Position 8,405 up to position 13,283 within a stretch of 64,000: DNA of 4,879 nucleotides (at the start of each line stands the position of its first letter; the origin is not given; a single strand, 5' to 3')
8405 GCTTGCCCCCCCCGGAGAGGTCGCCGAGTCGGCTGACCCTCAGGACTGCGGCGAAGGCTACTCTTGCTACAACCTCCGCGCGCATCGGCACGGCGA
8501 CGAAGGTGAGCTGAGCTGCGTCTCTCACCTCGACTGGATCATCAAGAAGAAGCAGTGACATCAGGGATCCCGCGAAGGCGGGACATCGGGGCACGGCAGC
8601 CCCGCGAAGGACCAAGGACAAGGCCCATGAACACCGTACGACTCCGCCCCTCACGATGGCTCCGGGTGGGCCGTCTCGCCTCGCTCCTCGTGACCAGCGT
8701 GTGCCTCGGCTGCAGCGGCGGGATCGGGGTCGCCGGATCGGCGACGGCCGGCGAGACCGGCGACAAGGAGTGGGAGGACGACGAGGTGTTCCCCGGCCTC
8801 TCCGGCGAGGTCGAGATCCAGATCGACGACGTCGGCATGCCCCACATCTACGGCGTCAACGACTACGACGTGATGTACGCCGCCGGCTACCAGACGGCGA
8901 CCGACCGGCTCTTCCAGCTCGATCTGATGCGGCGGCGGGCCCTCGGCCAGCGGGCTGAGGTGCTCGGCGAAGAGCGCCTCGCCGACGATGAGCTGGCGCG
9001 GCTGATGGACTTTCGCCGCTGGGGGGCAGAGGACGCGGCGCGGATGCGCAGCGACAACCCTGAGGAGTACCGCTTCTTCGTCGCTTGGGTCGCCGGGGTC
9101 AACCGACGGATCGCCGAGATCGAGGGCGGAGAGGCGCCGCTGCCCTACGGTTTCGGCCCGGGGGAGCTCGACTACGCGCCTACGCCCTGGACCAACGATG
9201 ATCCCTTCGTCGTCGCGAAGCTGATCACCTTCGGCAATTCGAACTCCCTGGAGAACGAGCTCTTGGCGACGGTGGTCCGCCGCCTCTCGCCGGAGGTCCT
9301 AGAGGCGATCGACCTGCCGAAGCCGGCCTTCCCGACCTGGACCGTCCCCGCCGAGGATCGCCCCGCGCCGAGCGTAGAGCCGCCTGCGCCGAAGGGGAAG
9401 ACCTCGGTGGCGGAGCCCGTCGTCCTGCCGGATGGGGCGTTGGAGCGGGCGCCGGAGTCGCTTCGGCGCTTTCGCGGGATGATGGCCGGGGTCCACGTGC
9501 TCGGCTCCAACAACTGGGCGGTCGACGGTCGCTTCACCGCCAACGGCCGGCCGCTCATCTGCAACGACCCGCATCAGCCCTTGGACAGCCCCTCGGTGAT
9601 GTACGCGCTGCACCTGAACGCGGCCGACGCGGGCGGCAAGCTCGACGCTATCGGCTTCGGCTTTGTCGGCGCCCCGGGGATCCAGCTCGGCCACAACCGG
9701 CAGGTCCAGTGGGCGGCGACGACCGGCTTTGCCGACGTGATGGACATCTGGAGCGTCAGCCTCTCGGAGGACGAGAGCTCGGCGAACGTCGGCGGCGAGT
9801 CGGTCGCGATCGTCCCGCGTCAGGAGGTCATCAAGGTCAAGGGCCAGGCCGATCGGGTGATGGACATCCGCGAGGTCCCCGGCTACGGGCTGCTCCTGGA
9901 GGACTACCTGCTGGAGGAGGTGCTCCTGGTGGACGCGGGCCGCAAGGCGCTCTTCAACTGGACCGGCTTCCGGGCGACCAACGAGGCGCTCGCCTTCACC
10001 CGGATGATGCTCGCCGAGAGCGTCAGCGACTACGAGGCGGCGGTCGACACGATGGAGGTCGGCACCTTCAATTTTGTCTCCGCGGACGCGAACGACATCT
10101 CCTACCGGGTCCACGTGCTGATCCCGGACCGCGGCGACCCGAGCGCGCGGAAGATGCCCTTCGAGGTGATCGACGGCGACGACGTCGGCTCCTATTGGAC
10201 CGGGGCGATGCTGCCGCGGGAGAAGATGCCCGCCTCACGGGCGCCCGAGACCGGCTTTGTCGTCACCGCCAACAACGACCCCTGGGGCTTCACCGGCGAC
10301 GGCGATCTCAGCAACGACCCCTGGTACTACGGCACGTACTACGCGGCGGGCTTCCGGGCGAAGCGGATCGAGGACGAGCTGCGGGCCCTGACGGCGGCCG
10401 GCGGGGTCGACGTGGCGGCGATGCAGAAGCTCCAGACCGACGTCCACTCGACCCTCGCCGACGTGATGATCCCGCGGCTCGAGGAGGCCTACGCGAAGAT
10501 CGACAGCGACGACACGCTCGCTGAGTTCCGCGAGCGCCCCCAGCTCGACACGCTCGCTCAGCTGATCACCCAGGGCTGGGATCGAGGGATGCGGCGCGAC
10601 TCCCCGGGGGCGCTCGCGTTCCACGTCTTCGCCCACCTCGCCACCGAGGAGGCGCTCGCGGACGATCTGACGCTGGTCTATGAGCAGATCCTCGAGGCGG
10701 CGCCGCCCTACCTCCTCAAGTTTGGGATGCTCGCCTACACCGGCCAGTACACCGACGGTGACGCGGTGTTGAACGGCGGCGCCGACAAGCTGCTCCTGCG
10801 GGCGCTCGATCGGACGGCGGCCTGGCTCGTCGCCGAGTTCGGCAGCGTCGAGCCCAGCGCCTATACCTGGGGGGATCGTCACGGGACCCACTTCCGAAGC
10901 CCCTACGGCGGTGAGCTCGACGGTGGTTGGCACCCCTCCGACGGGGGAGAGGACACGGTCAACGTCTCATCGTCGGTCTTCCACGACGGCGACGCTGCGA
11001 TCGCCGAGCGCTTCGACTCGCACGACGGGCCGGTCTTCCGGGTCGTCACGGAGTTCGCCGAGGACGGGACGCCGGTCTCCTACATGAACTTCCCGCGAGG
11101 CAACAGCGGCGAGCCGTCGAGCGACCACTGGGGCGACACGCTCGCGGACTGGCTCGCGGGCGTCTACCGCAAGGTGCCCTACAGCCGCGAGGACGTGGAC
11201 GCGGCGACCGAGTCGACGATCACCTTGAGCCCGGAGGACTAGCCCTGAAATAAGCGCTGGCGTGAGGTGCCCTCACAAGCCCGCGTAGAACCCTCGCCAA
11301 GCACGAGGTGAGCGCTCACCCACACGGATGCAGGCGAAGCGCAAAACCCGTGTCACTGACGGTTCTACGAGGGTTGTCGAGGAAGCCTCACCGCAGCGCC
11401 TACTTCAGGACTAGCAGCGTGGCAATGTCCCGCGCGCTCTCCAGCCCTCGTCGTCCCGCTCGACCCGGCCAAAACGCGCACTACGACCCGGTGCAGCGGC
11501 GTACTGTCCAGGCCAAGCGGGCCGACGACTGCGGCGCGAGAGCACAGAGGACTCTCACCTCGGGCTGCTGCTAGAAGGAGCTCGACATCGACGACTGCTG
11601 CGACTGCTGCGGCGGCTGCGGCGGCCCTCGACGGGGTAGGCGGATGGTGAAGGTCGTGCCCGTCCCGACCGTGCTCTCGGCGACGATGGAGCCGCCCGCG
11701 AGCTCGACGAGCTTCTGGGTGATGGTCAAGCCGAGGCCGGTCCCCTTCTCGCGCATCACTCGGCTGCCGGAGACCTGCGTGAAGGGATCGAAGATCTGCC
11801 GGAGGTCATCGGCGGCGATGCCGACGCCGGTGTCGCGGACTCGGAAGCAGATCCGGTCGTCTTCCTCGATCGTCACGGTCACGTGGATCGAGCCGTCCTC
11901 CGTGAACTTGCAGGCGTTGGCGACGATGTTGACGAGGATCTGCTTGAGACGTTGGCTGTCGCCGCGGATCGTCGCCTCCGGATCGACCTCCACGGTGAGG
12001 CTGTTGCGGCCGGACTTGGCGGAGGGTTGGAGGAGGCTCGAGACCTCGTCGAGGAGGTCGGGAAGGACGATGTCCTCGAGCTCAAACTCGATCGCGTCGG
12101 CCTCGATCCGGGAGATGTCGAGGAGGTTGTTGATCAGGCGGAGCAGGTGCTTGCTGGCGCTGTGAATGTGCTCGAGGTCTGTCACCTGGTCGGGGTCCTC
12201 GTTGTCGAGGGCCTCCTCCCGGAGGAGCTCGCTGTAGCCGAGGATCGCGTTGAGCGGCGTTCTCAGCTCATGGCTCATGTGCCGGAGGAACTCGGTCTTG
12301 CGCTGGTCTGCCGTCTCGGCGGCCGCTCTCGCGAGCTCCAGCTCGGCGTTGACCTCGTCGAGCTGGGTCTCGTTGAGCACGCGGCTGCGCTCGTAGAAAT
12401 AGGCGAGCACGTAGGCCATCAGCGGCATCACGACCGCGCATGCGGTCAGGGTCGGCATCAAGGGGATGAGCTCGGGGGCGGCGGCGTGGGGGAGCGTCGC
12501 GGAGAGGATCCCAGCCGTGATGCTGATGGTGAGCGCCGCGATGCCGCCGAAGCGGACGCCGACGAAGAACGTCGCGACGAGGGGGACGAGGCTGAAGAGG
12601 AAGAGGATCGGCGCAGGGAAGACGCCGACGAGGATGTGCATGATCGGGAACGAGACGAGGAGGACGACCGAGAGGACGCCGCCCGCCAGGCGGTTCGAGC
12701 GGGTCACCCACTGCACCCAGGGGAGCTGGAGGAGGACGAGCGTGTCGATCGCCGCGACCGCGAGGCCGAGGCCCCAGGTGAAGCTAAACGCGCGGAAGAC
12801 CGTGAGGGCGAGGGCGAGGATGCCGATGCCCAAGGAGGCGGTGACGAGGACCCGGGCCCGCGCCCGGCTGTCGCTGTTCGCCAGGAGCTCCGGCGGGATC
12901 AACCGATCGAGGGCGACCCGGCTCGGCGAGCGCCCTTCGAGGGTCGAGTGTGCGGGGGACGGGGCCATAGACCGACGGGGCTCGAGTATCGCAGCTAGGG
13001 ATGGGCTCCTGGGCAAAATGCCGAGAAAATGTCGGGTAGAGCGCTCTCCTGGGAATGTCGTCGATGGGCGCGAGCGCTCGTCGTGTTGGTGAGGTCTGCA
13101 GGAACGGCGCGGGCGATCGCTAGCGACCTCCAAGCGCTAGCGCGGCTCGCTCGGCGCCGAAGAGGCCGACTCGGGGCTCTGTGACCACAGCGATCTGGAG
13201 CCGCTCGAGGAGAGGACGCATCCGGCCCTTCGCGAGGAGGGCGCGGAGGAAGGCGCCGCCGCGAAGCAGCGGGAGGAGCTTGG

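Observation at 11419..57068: Abundant GC-rich hairpin-forming intergenic repeat family of about 150-180 bp (at least 6 copies in 64 kb)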

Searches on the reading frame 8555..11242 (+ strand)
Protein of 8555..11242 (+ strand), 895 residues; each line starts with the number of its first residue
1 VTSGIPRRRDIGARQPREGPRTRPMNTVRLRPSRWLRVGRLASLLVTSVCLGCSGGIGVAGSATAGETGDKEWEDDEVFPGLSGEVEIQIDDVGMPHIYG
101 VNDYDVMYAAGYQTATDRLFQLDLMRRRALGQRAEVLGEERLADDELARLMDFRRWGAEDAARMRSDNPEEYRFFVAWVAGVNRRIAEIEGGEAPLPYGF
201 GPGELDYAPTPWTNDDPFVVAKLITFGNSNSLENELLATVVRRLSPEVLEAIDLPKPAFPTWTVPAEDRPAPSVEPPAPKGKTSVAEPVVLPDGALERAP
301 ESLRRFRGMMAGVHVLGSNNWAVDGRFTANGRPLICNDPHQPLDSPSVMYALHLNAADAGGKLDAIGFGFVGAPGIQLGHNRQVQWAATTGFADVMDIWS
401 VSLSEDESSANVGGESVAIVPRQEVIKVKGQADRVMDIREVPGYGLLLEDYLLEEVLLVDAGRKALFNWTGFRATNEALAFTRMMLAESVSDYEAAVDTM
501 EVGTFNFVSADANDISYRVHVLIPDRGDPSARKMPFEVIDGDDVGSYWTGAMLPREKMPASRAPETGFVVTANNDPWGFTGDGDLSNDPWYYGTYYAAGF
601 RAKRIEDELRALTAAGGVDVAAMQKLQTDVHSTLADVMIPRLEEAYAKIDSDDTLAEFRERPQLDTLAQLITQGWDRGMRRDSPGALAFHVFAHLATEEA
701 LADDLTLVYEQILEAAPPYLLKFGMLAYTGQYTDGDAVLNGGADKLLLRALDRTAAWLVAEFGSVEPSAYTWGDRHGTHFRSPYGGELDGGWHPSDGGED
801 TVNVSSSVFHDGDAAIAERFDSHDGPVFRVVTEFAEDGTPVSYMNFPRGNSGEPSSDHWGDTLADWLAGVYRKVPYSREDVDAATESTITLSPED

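Call 22: search_protein_families(library=pfam, proteins=[window:8555-11242:+], max_evalue=0.001)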
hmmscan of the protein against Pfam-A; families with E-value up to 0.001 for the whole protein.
window:8555-11242:+ (895 aa): 1 family
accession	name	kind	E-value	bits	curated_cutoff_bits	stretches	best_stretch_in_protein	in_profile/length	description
PF01804.23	Penicil_amidase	-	3.2e-143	479.6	21.3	1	85-882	1-674/675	Penicillin amidase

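Call 34: find_related_loci(query=window:8555-11242:+, collection=genome_contigs, flank=6000)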
Query window:8555-11242:+ (895 aa) in genome_contigs; peptide patterns used: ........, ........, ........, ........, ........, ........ (x = any residue, [..] = any of these).
46 stretches matched a pattern; 21 encode a relative of the query (tblastn E <= 1e-3); 21 distinct loci.
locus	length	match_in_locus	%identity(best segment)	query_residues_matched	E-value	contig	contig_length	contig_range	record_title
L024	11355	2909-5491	77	40-895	0e+0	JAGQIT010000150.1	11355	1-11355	MAG: Myxococcales bacterium isolate HKST-UBA11 2015-01-06_1_(paired)_contig_39694, whole genome shotgun sequence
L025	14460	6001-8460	71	73-894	0e+0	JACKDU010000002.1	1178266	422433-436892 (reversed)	MAG: Myxococcales bacterium isolate HK-STAS-MYXO-15 HK-STAS-MYXO-15_2, whole genome shotgun sequence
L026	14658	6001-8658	74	17-893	0e+0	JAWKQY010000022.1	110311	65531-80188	MAG: Nannocystaceae bacterium isolate AC1.67 AC1.67.fa-22, whole genome shotgun sequence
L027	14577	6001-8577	55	37-893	0e+0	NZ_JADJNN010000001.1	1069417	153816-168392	MAG: Nannocystis sp. isolate EsbW_18-Q3-R4-48_MAXAC.145 tig00001269-10-10682910, whole genome shotgun sequence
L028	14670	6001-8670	51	12-893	0e+0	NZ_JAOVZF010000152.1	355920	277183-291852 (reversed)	Paraliomyxa miuraensis strain SMH-27-4 scf12c26, whole genome shotgun sequence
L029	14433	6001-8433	53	75-893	0e+0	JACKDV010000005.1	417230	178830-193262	MAG: Myxococcales bacterium isolate HK-STAS-MYXO-16 HK-STAS-MYXO-16_5, whole genome shotgun sequence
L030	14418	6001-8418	55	79-893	0e+0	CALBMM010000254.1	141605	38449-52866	MAG TPA_asm: uncultured proteobacterium isolate SRR6227243_bin.109_CONCOCT_v1.1_MAG genome assembly, contig: ERZ795105.1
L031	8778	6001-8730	50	3-893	0e+0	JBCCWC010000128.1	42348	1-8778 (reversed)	MAG: Myxococcota bacterium isolate P01_E01_bin.52 k141_939056_length_42348_cov_26.0000, whole genome shotgun sequence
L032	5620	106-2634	51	53-893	0e+0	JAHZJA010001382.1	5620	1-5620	MAG: Deltaproteobacteria bacterium isolate P_S1_bin.18 k141_1559719, whole genome shotgun sequence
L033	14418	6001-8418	52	79-893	0e+0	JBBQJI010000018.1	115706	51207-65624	MAG: Nannocystales bacterium isolate Co_metawrap_738 Cmw_738_k141_14595491_length_115706_cov_30.9990, whole genome shotg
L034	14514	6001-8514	52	40-893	0e+0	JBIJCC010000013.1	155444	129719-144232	MAG: Nannocystaceae bacterium isolate ME2006-08-18D11_3300042945_group2_bin121 Rohwer_bin1479_scaffold_36_c1, whole geno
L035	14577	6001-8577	50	41-893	0e+0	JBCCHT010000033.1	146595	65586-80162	MAG: Myxococcota bacterium isolate P01_B01_bin.73 k141_2998007_length_146595_cov_23.4381, whole genome shotgun sequence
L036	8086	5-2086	52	192-893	0e+0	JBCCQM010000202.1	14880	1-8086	MAG: Myxococcota bacterium isolate P01_D01_bin.152 k141_1205597_length_14880_cov_19.4407, whole genome shotgun sequence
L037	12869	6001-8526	51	45-895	0e+0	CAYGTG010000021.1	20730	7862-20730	MAG TPA_asm: uncultured Nannocystaceae bacterium isolate ERP117304_co3_187 genome assembly, contig: NODE_3654_length_207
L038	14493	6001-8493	41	39-891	0e+0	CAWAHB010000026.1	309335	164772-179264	MAG: uncultured delta proteobacterium isolate MFD04944.bin.2.198 genome assembly, contig: contig_60123, whole genome sho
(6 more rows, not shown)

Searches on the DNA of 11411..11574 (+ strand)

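Call 70: build_rna_model(alignment_id=A2, structure=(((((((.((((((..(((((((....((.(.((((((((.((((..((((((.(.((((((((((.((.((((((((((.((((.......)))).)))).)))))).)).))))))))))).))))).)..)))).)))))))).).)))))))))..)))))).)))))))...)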
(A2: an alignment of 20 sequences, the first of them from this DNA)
Model R1 built from alignment A2 (20 sequences, 177 columns); structure: as given.
model positions 166; base pairs 68; branch points 0; effective number of sequences 2.08; information 0.59 bits per position. Calibrated on 0.2 Mb of random sequence (short: E-values are rough).
structure used (alignment columns):
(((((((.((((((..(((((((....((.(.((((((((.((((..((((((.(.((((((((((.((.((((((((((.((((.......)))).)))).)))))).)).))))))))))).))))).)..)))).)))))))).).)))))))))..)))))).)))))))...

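Call 71: search_with_rna_model(model_id=R1, sources=[window, L001, L002, L003, L004, L005, L006, L007, L008, L009, L010, L011, L012, L013, L014, L015, L016, L017, L018, L019, L020, L021, L045], max_evalue=0.001, make_alignment=true)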
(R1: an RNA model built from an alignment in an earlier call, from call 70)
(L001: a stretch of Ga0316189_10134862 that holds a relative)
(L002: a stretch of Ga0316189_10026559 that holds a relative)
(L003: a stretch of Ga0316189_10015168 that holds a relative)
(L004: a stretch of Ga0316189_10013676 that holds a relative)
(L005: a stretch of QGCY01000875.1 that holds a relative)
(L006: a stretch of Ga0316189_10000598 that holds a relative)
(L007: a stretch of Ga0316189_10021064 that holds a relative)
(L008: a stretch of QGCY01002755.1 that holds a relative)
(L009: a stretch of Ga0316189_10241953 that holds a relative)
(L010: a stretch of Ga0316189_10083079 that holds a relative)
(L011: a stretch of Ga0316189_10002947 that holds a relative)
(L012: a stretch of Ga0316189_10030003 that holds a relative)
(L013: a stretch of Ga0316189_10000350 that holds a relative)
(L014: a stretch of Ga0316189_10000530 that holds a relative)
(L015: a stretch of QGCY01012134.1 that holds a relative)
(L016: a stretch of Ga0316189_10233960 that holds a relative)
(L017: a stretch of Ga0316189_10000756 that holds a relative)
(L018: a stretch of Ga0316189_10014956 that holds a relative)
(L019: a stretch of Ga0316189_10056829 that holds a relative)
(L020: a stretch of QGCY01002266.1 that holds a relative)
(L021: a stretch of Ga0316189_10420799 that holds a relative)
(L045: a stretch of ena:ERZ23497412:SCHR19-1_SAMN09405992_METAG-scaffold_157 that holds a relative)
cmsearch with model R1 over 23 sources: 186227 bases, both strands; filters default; matches with E-value up to 0.001: 47.
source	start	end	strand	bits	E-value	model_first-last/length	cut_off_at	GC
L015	764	929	+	176.7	7.7e-36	1-166/166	no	0.69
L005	922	1087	+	172.7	5.8e-35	1-166/166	no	0.67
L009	648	811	+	171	1.3e-34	1-166/166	no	0.66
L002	2871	3036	+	165.5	2.1e-33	1-166/166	no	0.66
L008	343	506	+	161.7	1.3e-32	1-166/166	no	0.7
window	19551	19717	+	152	1.7e-30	1-166/166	no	0.69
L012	156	325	+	148.3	1.1e-29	1-166/166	no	0.7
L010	1412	1577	+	130.6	7.5e-26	1-166/166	no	0.71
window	11411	11571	+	121.8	6.1e-24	1-166/166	no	0.7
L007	5365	5531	-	113.9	3.2e-22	1-166/166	no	0.61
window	56893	57051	+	112.9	5.3e-22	1-166/166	no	0.69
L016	431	591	+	106.6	1.2e-20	1-166/166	no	0.65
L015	764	929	-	106.2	1.5e-20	1-166/166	no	0.69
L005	922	1087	-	99.8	3.6e-19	1-166/166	no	0.67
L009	648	811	-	97.3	1.3e-18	1-166/166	no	0.66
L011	5585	5744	+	95.8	2.7e-18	1-166/166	no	0.67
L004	2557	2701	-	94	6.8e-18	1-166/166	no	0.66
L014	3590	3746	+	93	1.1e-17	1-166/166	no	0.72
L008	343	506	-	91.5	2.3e-17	1-166/166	no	0.7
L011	4337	4495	+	91.2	2.6e-17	1-166/166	no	0.67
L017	8142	8305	-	89.9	5.2e-17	1-166/166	no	0.75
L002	2871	3036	-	84.3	8.5e-16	1-166/166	no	0.66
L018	4435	4580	+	81.7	3.2e-15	1-166/166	no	0.71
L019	2476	2615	+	80.1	7.1e-15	1-166/166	no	0.66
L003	3365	3468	-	79.7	8.3e-15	1-166/166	no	0.68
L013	1318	1426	+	79.2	1.1e-14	1-166/166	no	0.62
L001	562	681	+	73.3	2.1e-13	1-166/166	no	0.68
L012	156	325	-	71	6.4e-13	1-166/166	no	0.7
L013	1208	1317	+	61.5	7.7e-11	29-138/166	no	0.67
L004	2557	2701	+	54.5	2.5e-09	1-166/166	no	0.66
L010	1412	1577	-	49.2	3.5e-08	1-166/166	no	0.71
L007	5365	5531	+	44.7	3.2e-07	1-166/166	no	0.61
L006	2632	2809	-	44.1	4.4e-07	1-166/166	no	0.62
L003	3365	3468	+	44.1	4.5e-07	1-166/166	no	0.68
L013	1318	1426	-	43.8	5.2e-07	1-166/166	no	0.62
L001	562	681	-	41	2.1e-06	1-166/166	no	0.68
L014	3590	3746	-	40.6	2.6e-06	1-166/166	no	0.72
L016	431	591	-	40.3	3e-06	1-166/166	no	0.65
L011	5585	5743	-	39.4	4.8e-06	1-166/166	no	0.67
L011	6269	6376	+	38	9.2e-06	28-139/166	no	0.69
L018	4435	4580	-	37.2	1.4e-05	1-166/166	no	0.71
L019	2474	2613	-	32.4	0.00015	1-166/166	no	0.66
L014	12405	12449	+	28.9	0.0009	61-105/166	no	0.67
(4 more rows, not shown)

Alignment A3: 47 matches aligned to the model, 219 columns, each read 5' to 3' on its own strand. Consensus structure (alignment columns), stored with it:
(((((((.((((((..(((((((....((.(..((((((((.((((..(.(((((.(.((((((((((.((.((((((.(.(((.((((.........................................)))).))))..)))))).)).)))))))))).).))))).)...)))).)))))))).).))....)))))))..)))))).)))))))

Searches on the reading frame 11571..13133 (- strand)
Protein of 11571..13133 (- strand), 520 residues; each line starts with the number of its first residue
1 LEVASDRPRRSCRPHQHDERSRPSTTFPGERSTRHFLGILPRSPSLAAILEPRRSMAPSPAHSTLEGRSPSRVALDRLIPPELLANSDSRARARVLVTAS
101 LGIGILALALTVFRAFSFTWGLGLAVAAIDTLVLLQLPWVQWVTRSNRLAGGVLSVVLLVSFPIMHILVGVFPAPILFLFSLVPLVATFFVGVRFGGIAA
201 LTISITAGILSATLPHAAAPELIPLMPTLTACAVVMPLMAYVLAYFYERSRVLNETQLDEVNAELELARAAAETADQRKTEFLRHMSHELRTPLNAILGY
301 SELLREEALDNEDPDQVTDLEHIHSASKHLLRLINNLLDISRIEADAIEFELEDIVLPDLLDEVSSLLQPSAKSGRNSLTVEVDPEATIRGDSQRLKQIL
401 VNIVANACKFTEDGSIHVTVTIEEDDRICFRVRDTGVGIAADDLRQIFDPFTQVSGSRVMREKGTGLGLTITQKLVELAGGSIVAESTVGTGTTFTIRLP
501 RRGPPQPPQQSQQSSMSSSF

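Call 22: search_protein_families(library=pfam, proteins=[window:11571-13133:-], max_evalue=0.001)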
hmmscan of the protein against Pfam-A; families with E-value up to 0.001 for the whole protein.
window:11571-13133:- (520 aa): 3 families
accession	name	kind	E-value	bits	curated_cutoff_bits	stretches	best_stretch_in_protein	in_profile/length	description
PF02518.31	HATPase_c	-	7.9e-31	107.2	26.4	1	391-502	1-110/111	Histidine kinase-, DNA gyrase B-, and HSP90-like ATPase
PF00512.31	HisKA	-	1.3e-20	73.6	26.9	1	279-345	2-65/66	His Kinase A (phospho-acceptor) domain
PF13581.12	HATPase_c_2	-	0.00015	22.2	27.4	1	400-482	40-113/127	Histidine kinase-like ATPase domain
